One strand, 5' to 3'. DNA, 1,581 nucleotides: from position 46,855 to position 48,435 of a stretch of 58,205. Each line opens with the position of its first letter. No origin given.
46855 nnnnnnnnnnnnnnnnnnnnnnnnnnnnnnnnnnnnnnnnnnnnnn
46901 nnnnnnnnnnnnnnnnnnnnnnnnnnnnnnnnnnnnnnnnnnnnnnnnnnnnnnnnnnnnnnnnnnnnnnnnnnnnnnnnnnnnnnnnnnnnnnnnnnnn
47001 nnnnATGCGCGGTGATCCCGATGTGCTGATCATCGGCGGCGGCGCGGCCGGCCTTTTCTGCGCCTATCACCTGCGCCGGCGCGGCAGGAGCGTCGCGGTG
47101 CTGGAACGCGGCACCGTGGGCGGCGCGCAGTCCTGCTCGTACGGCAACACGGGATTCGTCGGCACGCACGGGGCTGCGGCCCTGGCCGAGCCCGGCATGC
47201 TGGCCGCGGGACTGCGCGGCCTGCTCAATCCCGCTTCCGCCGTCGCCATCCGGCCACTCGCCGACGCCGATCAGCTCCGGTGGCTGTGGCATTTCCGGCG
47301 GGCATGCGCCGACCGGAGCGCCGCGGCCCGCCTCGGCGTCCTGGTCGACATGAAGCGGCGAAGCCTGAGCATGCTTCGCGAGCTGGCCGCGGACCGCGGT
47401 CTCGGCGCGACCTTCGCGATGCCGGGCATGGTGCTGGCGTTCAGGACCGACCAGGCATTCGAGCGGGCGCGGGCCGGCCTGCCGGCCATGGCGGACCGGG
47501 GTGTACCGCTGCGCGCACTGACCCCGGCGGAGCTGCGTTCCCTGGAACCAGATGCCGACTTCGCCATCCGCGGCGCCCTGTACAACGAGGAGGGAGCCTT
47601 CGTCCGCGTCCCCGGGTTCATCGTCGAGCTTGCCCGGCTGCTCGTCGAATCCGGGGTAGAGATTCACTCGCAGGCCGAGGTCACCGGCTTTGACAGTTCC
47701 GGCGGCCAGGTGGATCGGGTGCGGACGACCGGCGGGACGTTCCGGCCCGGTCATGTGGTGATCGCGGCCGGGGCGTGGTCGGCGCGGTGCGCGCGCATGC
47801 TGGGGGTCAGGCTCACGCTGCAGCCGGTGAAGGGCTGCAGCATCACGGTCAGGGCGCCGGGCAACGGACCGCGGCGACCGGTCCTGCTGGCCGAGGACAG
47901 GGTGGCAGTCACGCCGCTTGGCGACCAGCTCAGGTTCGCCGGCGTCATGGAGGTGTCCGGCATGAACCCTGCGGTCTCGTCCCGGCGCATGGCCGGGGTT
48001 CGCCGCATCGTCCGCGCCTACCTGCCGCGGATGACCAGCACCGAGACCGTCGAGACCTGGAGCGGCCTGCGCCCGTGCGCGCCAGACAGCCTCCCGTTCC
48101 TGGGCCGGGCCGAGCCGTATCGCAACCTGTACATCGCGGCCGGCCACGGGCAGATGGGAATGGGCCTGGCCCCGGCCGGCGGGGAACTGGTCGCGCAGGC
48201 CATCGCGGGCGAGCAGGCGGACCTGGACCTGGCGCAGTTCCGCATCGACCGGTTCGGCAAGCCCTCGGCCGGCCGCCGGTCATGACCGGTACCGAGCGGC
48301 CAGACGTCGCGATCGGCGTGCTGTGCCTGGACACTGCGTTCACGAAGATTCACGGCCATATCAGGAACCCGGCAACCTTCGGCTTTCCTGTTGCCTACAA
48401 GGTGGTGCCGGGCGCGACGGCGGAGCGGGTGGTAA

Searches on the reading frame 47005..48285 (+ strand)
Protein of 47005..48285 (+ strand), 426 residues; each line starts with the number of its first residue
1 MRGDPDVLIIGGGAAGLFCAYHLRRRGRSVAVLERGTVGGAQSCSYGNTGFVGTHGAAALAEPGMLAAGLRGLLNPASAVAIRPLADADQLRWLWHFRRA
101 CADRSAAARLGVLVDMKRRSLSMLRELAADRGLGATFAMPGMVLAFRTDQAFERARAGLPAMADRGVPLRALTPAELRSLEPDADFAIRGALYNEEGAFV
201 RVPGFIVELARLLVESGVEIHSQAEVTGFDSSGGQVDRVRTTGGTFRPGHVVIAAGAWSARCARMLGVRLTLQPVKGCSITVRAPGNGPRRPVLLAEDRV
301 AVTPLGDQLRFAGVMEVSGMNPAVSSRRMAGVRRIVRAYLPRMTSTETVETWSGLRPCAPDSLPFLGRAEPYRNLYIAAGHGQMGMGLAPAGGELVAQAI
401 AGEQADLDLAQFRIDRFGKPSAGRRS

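Call 36: search_protein_families(library=pfam, proteins=[window:47005-48285:+], max_evalue=0.0001)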
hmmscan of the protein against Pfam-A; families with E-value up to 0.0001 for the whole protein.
window:47005-48285:+ (426 aa): 9 families
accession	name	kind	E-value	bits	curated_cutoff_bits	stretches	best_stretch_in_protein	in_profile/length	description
PF01266.30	DAO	-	1.6e-65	222.4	27.9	1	6-398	1-352/353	FAD dependent oxidoreductase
PF03486.20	HI0933_like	-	3e-10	40.4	50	1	6-38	2-34/244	HI0933-like protein Rossmann domain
PF13450.12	NAD_binding_8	-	7.6e-09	36.2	21.9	1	9-62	1-54/68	NAD(P)-binding Rossmann-like domain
PF00890.30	FAD_binding_2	-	1.5e-08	34.7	20.4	1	6-57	1-53/414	FAD binding domain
PF13738.12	Pyr_redox_3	-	2.1e-08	34.2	30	1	8-41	1-35/305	Pyridine nucleotide-disulphide oxidoreductase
PF07992.20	Pyr_redox_2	-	4.8e-08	33.2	26.1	0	6-38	2-34/291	Pyridine nucleotide-disulphide oxidoreductase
PF00070.33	Pyr_redox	-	2.5e-05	25.1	22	0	7-36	2-31/82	Pyridine nucleotide-disulphide oxidoreductase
PF12831.13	FAD_oxidored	-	3.9e-05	23.6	27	0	6-55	1-50/416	FAD dependent oxidoreductase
PF01494.25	FAD_binding_3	-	4.1e-05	23.4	22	0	6-35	3-32/349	FAD binding domain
